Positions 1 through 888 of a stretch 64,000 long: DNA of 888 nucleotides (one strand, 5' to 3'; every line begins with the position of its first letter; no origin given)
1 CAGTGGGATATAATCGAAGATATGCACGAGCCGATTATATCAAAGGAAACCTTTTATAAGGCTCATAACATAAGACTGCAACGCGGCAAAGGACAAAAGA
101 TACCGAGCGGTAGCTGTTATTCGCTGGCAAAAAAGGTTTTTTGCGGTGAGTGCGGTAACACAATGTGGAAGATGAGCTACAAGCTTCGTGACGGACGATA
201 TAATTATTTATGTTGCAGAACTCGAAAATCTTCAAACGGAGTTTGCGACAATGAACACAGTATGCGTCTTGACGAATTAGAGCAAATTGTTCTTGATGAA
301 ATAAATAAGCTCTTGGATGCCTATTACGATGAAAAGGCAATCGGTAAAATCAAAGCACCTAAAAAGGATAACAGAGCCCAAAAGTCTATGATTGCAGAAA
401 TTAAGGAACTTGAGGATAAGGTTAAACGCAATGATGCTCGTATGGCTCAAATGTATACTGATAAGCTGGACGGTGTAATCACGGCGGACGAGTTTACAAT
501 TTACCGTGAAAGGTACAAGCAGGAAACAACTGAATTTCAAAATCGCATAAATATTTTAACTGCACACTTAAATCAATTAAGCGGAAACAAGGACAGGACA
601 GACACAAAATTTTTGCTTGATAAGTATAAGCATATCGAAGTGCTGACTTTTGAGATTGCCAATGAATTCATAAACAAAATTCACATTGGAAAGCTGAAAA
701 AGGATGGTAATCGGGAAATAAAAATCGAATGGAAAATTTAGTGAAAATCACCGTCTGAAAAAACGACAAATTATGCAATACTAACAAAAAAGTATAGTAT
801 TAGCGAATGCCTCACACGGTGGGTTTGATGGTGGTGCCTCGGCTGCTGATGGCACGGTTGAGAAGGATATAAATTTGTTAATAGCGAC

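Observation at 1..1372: cwlD is cut off at its 5' end about 40 nt after a large serine recombinase gene: candidate sporulation-gene intervening element or prophage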

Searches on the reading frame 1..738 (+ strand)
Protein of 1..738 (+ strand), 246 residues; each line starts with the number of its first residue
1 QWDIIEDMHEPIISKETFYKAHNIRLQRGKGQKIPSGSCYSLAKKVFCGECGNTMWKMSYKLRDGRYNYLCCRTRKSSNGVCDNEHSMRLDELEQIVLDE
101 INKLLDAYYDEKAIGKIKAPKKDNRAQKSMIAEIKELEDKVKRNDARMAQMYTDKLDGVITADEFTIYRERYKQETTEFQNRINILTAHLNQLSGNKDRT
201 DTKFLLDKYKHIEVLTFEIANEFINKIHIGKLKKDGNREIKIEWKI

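Call 4: search_protein_families(library=pfam, proteins=[window:1-738:+], max_evalue=0.01)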
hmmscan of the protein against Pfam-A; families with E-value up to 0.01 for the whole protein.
window:1-738:+ (246 aa): 3 families
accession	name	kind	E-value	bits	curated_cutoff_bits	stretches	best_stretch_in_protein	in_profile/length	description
PF13408.12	Zn_ribbon_recom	-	1.5e-12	48.1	25.3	1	42-102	2-58/58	Recombinase zinc beta ribbon domain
PF14287.11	DUF4368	-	4.5e-06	27.2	25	1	205-242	18-56/67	Domain of unknown function (DUF4368)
PF07508.19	Recombinase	-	0.00016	22.3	21.1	1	1-27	75-101/102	Recombinase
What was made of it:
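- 1..741 (+): 3' 741 nt (C-terminal 246 aa plus stop) of a 528-aa large serine recombinase. It is the right-end gene of the element and reads toward the junction. Pfam Recombinase, Zn_ribbon_recom and DUF4368 (call 4).
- On Large serine recombinase: The window fragment has Recombinase, Zn_ribbon_recom and DUF4368 (call 4).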

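Call 5: search_protein_families(library=ncbifam, proteins=[window:1-738:+], max_evalue=0.01)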
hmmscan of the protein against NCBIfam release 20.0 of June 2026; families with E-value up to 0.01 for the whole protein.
window:1-738:+ (246 aa): 4 families
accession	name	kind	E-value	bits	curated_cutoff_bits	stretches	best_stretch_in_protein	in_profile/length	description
NF041201.1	recomb_XisF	equivalog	2.4e-13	49.9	375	1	1-141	251-386/465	fdxN element excision recombinase XisF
NF047344.1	SCCmet_CcrA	equivalog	9.2e-08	31.6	700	1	3-179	226-387/442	cassette chromosome recombinase CcrA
NF047343.1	SCCmet_CcrB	equivalog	2.7e-07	29.6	900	1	4-236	258-496/542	cassette chromosome recombinase CcrB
NF047347.1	SCCmet_CcrC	equivalog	3.9e-06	25.7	900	1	5-193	263-452/558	cassette chromosome recombinase CcrC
